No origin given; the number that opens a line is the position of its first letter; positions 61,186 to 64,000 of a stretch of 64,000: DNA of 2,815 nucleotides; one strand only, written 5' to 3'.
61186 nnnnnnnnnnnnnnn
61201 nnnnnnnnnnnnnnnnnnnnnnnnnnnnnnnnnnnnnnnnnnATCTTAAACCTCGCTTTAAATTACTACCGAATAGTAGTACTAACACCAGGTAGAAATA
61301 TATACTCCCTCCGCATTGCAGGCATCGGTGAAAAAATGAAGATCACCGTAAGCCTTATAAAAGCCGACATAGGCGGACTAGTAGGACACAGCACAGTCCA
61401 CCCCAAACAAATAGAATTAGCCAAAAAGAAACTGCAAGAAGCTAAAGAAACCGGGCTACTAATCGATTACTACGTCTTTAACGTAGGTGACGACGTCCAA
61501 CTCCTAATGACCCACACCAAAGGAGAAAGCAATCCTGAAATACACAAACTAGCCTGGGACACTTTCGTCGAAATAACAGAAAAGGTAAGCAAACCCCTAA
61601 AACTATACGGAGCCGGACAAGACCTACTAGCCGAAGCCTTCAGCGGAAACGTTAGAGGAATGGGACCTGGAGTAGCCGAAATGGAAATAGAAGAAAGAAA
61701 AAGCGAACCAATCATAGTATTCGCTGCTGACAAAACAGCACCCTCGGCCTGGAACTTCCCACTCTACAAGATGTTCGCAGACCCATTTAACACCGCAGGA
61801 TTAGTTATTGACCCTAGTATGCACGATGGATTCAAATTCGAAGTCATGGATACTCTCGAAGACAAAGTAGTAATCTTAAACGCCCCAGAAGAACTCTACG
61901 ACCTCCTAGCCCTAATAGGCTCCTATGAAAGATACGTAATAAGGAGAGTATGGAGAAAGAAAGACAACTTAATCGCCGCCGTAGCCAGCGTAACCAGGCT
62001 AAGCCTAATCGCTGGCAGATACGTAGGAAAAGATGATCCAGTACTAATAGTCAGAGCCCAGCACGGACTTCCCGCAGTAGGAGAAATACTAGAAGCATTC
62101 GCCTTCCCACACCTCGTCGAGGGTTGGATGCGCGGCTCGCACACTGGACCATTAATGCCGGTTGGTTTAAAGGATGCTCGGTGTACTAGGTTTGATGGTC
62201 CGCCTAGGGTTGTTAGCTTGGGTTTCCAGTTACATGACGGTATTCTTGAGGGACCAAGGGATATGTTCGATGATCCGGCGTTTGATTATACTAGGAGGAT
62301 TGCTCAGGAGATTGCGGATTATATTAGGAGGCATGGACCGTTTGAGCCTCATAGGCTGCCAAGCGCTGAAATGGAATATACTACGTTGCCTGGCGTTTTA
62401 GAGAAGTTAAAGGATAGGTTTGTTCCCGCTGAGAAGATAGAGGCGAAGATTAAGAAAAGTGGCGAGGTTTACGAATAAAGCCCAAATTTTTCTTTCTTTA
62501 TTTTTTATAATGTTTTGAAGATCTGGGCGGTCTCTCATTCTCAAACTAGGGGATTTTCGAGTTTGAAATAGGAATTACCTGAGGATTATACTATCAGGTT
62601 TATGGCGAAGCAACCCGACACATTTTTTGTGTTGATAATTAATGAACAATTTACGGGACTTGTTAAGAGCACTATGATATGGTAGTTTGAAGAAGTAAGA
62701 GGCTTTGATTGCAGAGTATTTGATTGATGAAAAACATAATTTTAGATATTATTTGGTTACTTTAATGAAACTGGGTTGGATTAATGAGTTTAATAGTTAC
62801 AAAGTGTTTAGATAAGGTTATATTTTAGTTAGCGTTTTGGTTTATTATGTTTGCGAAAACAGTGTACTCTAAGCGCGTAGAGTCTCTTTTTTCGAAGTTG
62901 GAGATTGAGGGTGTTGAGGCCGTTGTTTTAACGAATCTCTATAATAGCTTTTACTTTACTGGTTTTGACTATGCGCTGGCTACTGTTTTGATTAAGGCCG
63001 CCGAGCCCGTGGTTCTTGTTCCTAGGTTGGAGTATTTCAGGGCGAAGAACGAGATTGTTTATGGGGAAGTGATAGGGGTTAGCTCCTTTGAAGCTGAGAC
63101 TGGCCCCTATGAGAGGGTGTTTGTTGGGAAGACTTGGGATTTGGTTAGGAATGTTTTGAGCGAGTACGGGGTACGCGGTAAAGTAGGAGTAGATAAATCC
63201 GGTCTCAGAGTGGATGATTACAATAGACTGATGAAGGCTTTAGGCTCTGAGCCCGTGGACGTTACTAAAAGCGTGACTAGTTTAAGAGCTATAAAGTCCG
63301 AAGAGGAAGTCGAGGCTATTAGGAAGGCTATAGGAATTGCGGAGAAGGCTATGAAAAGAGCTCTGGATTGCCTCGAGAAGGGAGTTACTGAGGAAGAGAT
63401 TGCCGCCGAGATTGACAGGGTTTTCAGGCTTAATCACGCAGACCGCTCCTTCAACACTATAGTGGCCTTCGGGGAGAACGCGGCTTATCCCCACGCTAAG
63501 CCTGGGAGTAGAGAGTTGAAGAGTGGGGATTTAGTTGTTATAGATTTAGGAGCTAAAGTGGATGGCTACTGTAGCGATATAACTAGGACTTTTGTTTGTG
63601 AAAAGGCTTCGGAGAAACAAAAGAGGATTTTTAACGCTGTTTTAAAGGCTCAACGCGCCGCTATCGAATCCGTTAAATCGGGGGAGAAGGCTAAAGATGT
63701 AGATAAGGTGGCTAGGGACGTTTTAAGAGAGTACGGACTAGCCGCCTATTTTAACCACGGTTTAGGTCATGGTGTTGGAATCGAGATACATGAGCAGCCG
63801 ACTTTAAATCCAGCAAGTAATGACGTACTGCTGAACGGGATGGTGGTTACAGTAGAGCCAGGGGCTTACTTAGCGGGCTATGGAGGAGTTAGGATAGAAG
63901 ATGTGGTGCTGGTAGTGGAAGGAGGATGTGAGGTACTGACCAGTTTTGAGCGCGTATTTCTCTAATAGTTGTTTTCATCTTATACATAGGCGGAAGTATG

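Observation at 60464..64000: Abrupt strand-composition polarity switch in the middle of the fbp coding sequence (about 62120-62160)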

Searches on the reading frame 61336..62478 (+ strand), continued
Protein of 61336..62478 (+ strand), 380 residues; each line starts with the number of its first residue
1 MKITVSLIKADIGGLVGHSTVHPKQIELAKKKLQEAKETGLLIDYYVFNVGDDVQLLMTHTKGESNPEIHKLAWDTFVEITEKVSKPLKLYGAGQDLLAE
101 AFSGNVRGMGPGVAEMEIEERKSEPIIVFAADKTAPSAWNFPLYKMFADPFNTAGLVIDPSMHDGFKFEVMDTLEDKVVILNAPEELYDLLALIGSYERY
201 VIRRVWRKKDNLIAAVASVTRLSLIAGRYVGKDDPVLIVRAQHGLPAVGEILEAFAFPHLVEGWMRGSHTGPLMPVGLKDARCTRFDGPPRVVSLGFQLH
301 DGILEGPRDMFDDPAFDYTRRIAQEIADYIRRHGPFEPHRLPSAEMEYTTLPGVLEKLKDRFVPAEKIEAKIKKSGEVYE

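Call 49: find_homologous_proteins(query=window:61336-62478:+, max_evalue=1e-150)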
Query window:61336-62478:+ (380 aa): 4199 proteins with E <= 1e-150 among 8000 candidates; the best 120 are listed.
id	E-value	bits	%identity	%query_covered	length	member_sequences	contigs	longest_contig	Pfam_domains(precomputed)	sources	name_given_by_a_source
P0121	1.5e-254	862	100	100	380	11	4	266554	PF01950.22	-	-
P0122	3.3e-220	749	87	96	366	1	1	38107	PF01950.22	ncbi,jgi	-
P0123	5.2e-218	742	86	96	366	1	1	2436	PF01950.22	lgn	-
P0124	1.1e-216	737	86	95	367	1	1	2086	PF01950.22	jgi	-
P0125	3.5e-216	736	87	96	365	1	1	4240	PF01950.22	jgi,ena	-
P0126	6.7e-216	735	87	96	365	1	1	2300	PF01950.22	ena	-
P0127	1.6e-215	734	87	96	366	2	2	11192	PF01950.22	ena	-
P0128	1.7e-215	734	87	96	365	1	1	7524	PF01950.22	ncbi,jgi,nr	ncbi:MAG: fructose 1,6-bisphosphatase [Thermoprotei archaeon]|nr:MAG: fructose 1,6-bisphosphatase [T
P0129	4.5e-215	732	86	96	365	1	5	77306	PF01950.22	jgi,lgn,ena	-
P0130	4.6e-215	732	86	96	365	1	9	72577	PF01950.22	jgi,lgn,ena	-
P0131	8.4e-215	731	87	96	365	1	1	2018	PF01950.22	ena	-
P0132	8.7e-215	731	86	96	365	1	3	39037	PF01950.22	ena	-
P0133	1.2e-214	731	86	96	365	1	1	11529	PF01950.22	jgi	-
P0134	1.6e-214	730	86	96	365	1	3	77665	PF01950.22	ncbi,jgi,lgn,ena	-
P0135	2.3e-214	730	86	96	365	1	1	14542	PF01950.22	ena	-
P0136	6.0e-214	729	86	96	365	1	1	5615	PF01950.22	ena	-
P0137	3.5e-213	726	86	96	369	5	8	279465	PF01950.22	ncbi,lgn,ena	-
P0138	4.0e-213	726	86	96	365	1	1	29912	PF01950.22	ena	-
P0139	2.6e-211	720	85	96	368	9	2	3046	PF01950.22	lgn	-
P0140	9.0e-207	705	83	95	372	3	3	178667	PF01950.22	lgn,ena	-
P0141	4.8e-204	696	83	95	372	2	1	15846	PF01950.22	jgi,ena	-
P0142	5.4e-204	696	83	97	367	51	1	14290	PF01950.22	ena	-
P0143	8.4e-204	695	82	96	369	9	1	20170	PF01950.22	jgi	-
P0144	1.8e-203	694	82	95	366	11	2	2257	PF01950.22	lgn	-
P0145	4.2e-203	693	82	95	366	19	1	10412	PF01950.22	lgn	-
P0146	6.3e-202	689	83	96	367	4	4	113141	PF01950.22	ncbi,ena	-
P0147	7.7e-202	689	81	95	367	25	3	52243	PF01950.22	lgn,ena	-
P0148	1.0e-201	688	81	96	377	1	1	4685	PF01950.22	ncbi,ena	-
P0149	4.8e-201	686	81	96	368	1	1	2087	PF01950.22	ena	-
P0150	1.1e-200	685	80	96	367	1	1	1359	PF01950.22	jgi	-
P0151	3.0e-200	683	81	96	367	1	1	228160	PF01950.22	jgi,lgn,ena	-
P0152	6.8e-200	682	80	96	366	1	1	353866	PF01950.22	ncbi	ncbi:MAG: fructose-1,6-bisphosphate aldolase/phosphatase [Infirmifilum sp.]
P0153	1.2e-199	681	80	96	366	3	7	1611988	PF01950.22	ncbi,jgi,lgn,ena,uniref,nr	ncbi:MAG: fructose-1,6-bisphosphate aldolase/phosphatase [Infirmifilum sp.]|jgi:fructose 1,6-bisphos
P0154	2.2e-199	681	79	97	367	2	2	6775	PF01950.22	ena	-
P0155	3.2e-199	680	79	97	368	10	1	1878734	PF01950.22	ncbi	ncbi:fructose-1,6-bisphosphate aldolase/phosphatase [Infirmifilum sp. SLHALR2]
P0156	2.3e-198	677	80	96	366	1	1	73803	PF01950.22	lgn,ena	-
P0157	5.8e-198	676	80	96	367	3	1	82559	PF01950.22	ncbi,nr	ncbi:MAG: fructose-1,6-bisphosphate aldolase/phosphatase [Thermofilaceae archaeon]|nr:fructose-1,6-b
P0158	1.2e-197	675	79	95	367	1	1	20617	PF01950.22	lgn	-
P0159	1.5e-195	668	79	95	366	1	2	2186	PF01950.22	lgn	-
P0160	8.4e-193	659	79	96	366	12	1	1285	PF01950.22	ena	-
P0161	1.3e-192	658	78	96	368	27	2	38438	PF01950.22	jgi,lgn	jgi:fructose 1,6-bisphosphate aldolase/phosphatase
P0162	4.5e-192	657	77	96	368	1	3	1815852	PF01950.22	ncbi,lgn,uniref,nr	ncbi:fructose-1,6-bisphosphate aldolase/phosphatase [Thermofilum pendens]|uniref:Fructose-1,6-bispho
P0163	4.4e-189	647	78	96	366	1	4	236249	PF01950.22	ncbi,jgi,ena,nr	ncbi:MAG: fructose 1,6-bisphosphatase [Thermoprotei archaeon]|nr:MAG: fructose 1,6-bisphosphatase [T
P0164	7.6e-189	646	77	95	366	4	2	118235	PF01950.22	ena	-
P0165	7.9e-189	646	87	84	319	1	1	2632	PF01950.22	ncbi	ncbi:MAG: fructose 1,6-bisphosphatase, partial [Thermoprotei archaeon]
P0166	6.8e-188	643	76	97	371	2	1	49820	PF01950.22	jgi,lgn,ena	-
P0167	2.8e-187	641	76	96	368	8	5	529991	PF01950.22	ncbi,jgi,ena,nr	ncbi:MAG: fructose-1,6-bisphosphatase [Thermofilum sp.]|jgi:fructose 1,6-bisphosphate aldolase/phosp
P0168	3.3e-186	637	76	96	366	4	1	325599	PF01950.22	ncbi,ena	-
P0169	3.9e-186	637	76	96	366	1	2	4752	PF01950.22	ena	-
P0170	5.5e-186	636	76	96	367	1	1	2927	PF01950.22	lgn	-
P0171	1.9e-185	635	76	96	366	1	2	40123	PF01950.22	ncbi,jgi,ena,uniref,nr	ncbi:MAG: fructose 1,6-bisphosphatase [Candidatus Methanomethylicota archaeon]|uniref:Fructose-1,6-b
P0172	1.3e-184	632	76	96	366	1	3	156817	PF01950.22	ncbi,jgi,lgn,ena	-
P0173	1.3e-184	632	76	96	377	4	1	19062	PF01950.22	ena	-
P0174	1.7e-184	632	77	95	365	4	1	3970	PF01950.22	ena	-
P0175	1.7e-184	632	76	96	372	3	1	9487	PF01950.22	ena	-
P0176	2.3e-184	631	76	95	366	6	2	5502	PF01950.22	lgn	-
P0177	3.3e-184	631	76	95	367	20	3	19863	PF01950.22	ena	-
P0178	4.0e-183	627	75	95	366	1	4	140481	PF01950.22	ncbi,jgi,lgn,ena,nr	ncbi:MAG: fructose 1,6-bisphosphatase [Thermoprotei archaeon]|nr:MAG: fructose 1,6-bisphosphatase [T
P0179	2.9e-182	624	75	95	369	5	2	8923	PF01950.22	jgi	-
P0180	3.8e-182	624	75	96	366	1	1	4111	PF01950.22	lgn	-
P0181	1.4e-179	615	74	95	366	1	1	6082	PF01950.22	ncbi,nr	ncbi:fructose 1,6-bisphosphatase [Candidatus Bathyarchaeota archaeon]|nr:MAG: fructose 1,6-bisphosph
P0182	1.5e-179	615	74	95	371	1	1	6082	PF01950.22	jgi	-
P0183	3.6e-179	614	73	95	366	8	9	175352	PF01950.22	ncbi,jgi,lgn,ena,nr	ncbi:MAG: fructose-1,6-bisphosphatase [archaeon GB-1867-097]|nr:fructose-1,6-bisphosphatase [Candida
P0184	4.0e-179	614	73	96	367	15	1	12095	PF01950.22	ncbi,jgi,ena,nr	ncbi:MAG: fructose-1 6-bisphosphatase [Candidatus Hecatellales archaeon B24]|nr:MAG: fructose-1 6-bi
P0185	5.1e-179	614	73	96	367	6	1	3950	PF01950.22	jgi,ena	-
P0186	5.3e-179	614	74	95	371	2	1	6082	PF01950.22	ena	-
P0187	8.6e-179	613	74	95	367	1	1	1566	PF01950.22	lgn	-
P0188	2.5e-178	611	73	95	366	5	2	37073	PF01950.22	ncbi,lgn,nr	ncbi:MAG: fructose 1,6-bisphosphatase [archaeon]|nr:fructose 1,6-bisphosphatase [archaeon] MCP830606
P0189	1.1e-177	609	73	97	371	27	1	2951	PF01950.22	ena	-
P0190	4.0e-177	607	73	97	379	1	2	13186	PF01950.22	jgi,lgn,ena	-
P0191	4.2e-177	607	73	97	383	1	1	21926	PF01950.22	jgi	-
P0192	4.9e-177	607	72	99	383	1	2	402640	PF01950.22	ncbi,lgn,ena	-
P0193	9.7e-177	606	71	99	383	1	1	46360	PF01950.22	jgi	-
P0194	9.7e-177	606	71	99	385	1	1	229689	PF01950.22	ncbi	ncbi:MAG: fructose-1,6-bisphosphate aldolase/phosphatase [Candidatus Njordarchaeales archaeon]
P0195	1.0e-176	606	73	96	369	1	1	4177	PF01950.22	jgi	-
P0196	1.4e-176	606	73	96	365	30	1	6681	PF01950.22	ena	-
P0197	3.6e-176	604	71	96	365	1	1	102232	PF01950.22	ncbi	ncbi:MAG: fructose-1,6-bisphosphate aldolase/phosphatase [Candidatus Bathyarchaeia archaeon]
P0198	4.7e-176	604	73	95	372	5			PF01950.22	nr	nr:fructose-1,6-bisphosphate aldolase/phosphatase [Candidatus Hecatella orcuttiae]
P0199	5.0e-176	604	73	95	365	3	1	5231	PF01950.22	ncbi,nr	ncbi:MAG: fructose 1,6-bisphosphatase [Candidatus Aenigmarchaeota archaeon]|nr:fructose 1,6-bisphosp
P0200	8.7e-176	603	70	99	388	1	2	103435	PF01950.22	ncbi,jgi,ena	-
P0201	9.5e-176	603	69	98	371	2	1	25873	PF01950.22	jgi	jgi:fructose 1,6-bisphosphate aldolase/phosphatase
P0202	1.3e-175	602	72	96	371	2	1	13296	PF01950.22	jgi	jgi:fructose 1,6-bisphosphate aldolase/phosphatase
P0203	1.5e-175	602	73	95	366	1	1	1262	PF01950.22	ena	-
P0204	1.8e-175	602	72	96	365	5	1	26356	PF01950.22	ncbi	-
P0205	2.1e-175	602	70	95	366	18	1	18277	PF01950.22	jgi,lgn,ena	-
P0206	2.5e-175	601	71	96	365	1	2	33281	PF01950.22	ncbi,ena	-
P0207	3.5e-175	601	71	96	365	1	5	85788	PF01950.22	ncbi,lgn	ncbi:MAG: fructose-1,6-bisphosphate aldolase/phosphatase [Nitrososphaerales archaeon]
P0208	3.5e-175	601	71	96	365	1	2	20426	PF01950.22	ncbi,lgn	ncbi:MAG: fructose-1,6-bisphosphate aldolase/phosphatase [Nitrososphaerales archaeon]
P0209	4.1e-175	601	71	98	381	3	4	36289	PF01950.22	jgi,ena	-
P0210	4.5e-175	601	72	95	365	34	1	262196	PF01950.22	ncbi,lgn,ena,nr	ncbi:MAG: fructose-1,6-bisphosphatase [Candidatus Verstraetearchaeota archaeon]|nr:fructose-1,6-bisp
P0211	4.8e-175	600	72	96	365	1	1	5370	PF01950.22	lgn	-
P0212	5.0e-175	600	72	96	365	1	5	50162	PF01950.22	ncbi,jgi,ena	-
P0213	8.0e-175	600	73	95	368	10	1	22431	PF01950.22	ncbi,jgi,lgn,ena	-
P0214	8.5e-175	600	71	96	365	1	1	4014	PF01950.22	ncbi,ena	-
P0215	9.4e-175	600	72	98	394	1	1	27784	PF01950.22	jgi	jgi:fructose 1,6-bisphosphate aldolase/phosphatase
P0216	1.8e-174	599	71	95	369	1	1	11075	PF01950.22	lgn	-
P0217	1.9e-174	598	71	96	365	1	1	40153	PF01950.22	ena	-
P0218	2.1e-174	598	72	96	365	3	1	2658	PF01950.22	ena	-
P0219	2.5e-174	598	72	95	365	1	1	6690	PF01950.22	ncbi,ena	-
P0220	3.1e-174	598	71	95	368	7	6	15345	PF01950.22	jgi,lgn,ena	-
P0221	3.3e-174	598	70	98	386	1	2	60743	PF01950.22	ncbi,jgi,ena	-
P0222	3.4e-174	598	72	96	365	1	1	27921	PF01950.22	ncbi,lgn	-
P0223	3.5e-174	598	72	96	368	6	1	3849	PF01950.22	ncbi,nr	ncbi:MAG: fructose 1,6-bisphosphatase [Thermoprotei archaeon]|nr:MAG: fructose 1,6-bisphosphatase [T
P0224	3.8e-174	598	73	96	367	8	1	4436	PF01950.22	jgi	-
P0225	4.4e-174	597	72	98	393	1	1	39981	PF01950.22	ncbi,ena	-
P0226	4.4e-174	597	71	96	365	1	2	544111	PF01950.22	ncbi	ncbi:MAG: fructose-1,6-bisphosphate aldolase/phosphatase [Nitrososphaerales archaeon]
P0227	5.0e-174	597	71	96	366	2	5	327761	PF01950.22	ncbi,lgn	ncbi:MAG: fructose-1,6-bisphosphate aldolase/phosphatase [Nitrososphaerales archaeon]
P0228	5.8e-174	597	72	96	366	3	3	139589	PF01950.22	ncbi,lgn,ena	-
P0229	6.0e-174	597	70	98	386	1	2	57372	PF01950.22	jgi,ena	-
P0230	6.1e-174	597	71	96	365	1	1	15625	PF01950.22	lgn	-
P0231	6.2e-174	597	71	96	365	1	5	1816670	PF01950.22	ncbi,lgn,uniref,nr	ncbi:fructose 1,6-bisphosphate aldolase/phosphatase [Thermosulfidibacter takaii ABI70S6]|uniref:Fruc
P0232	7.2e-174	597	73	95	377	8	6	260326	PF01950.22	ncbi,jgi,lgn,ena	-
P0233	8.0e-174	596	72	96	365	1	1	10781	PF01950.22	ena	-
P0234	8.4e-174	596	69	98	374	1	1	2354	PF01950.22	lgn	-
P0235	1.1e-173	596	72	96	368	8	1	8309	PF01950.22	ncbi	-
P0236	1.2e-173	596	72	96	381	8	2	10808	PF01950.22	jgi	-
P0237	1.5e-173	596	71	98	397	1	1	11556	PF01950.22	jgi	jgi:fructose 1,6-bisphosphate aldolase/phosphatase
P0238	1.6e-173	595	70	95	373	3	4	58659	PF01950.22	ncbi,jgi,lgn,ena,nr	ncbi:fructose-1,6-bisphosphatase [candidate division WOR-3 bacterium]|nr:fructose-1,6-bisphosphatase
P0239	1.6e-173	595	71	95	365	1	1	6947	PF01950.22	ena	-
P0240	1.6e-173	595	72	96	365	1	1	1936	PF01950.22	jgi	-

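Call 50: find_encoding_contigs(protein=P0121, flank=10000, max_places=6)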
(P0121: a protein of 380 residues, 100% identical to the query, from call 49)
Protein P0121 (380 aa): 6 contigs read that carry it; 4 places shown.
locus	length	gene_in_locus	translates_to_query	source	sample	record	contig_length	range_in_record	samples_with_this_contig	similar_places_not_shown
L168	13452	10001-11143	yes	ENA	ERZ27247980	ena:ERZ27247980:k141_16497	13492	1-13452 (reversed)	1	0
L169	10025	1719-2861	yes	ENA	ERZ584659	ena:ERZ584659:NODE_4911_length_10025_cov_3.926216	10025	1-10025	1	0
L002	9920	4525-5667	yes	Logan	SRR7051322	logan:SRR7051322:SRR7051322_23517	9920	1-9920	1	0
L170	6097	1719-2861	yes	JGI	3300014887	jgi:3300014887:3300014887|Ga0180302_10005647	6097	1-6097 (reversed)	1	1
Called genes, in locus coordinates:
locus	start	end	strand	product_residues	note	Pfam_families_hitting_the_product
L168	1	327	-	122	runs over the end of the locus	?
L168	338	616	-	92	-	PF05239:PRC (weak)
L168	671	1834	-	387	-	PF04055:Radical_SAM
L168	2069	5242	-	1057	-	PF00270:DEAD, PF00271:Helicase_C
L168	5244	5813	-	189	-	PF09858:DUF2085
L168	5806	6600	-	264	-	PF09754:PAC2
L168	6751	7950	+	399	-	-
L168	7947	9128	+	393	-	PF01904:DUF72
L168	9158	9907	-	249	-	PF01978:TrmB, PF01022:HTH_5 (weak), PF09339:HTH_IclR (weak), PF12802:MarR_2 (weak)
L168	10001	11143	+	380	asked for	PF01950:FBPase_3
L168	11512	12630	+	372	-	PF01321:Creatinase_N, PF00557:Peptidase_M24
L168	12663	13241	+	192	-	PF01949:Endo_dU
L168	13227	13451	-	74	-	?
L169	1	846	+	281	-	?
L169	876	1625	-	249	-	PF01978:TrmB, PF01022:HTH_5 (weak), PF09339:HTH_IclR (weak), PF12802:MarR_2 (weak)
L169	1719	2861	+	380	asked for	PF01950:FBPase_3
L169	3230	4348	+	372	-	PF01321:Creatinase_N, PF00557:Peptidase_M24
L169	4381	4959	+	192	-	PF01949:Endo_dU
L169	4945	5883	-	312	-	PF04014:MazE_antitoxin, PF01895:PhoU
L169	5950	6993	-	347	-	PF01008:IF-2B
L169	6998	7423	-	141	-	PF27217:AF_0155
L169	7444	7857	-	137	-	PF02566:OsmC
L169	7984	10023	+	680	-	?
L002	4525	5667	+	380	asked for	PF01950:FBPase_3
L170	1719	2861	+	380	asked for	PF01950:FBPase_3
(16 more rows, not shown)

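Call 69: find_encoding_contigs(protein=P0162, flank=10000, max_places=3)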
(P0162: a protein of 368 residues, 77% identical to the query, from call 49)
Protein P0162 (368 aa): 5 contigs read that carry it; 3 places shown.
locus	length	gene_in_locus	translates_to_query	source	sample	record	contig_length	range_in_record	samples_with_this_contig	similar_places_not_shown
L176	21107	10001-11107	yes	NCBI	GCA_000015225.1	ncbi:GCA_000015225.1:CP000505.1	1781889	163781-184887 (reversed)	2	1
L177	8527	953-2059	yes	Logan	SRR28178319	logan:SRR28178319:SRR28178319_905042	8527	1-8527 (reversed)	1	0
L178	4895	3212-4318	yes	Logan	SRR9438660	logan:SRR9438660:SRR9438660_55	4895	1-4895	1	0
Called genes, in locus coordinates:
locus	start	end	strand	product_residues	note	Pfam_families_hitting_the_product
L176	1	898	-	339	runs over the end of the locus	PF00535:Glycos_transf_2, PF10111:Glyco_tranf_2_2 (faint), PF13506:Glyco_transf_21 (weak), PF13641:Glyco_tranf_2_3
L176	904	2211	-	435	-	PF00890:FAD_binding_2 (weak), PF01266:DAO (weak), PF01593:Amino_oxidase, PF07992:Pyr_redox_2 (weak), PF12831:FAD_oxidored (weak), PF13450:NAD_binding_8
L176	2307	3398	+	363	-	PF03706:LPG_synthase_TM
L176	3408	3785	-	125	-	-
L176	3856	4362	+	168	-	PF00149:Metallophos, PF12850:Metallophos_2, PF14582:Metallophos_3 (faint)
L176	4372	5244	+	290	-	PF00459:Inositol_P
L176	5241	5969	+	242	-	PF01026:TatD_DNase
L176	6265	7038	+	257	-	PF09754:PAC2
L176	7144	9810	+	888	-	PF00690:Cation_ATPase_N, PF00122:E1-E2_ATPase, PF00702:Hydrolase, PF13246:Cation_ATPase, PF12710:HAD, PF08282:Hydrolase_3 (faint), PF00689:Cation_ATPase_C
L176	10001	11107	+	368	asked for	PF01950:FBPase_3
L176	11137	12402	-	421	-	PF16575:CLP1_P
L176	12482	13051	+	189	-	PF01661:Macro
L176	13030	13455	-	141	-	PF06146:PsiE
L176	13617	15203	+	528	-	-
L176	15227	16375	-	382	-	PF01226:Form_Nir_trans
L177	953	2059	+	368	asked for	PF01950:FBPase_3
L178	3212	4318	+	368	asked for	PF01950:FBPase_3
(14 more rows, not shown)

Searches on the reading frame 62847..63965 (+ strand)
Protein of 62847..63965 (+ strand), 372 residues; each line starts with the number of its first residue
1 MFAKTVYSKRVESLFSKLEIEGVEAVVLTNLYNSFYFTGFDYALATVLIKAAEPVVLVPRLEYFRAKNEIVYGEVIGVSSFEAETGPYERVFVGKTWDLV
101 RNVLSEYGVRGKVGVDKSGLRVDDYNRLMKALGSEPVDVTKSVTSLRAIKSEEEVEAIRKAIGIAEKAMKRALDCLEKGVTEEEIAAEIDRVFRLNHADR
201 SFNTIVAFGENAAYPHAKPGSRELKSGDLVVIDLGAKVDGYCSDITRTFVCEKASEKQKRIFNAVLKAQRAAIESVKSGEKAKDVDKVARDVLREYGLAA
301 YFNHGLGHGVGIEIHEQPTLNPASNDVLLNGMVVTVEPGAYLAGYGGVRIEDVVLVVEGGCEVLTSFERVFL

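Call 8: find_encoding_contigs(protein=window:62847-63965:+, flank=10000, max_places=6)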
Protein window:62847-63965:+ (372 aa): 3 contigs read that carry it; 2 places shown.
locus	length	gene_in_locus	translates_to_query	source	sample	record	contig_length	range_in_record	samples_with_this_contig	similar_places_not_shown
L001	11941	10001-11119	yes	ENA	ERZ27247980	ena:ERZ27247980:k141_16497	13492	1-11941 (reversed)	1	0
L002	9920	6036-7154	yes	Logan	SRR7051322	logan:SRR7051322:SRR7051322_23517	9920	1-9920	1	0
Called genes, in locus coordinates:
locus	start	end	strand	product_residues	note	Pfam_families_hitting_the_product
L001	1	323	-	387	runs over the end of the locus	PF04055:Radical_SAM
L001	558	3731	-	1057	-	PF00270:DEAD, PF00271:Helicase_C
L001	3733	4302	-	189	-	PF09858:DUF2085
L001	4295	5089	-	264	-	PF09754:PAC2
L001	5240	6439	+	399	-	-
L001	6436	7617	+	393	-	PF01904:DUF72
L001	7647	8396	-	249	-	PF01978:TrmB, PF01022:HTH_5 (weak), PF09339:HTH_IclR (weak), PF12802:MarR_2 (weak)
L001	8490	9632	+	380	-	PF01950:FBPase_3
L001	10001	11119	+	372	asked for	PF01321:Creatinase_N, PF00557:Peptidase_M24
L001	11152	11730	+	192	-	PF01949:Endo_dU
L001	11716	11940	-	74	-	?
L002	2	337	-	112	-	?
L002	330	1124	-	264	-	PF09754:PAC2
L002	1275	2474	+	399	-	-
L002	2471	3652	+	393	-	PF01904:DUF72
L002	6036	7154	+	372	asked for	PF01321:Creatinase_N, PF00557:Peptidase_M24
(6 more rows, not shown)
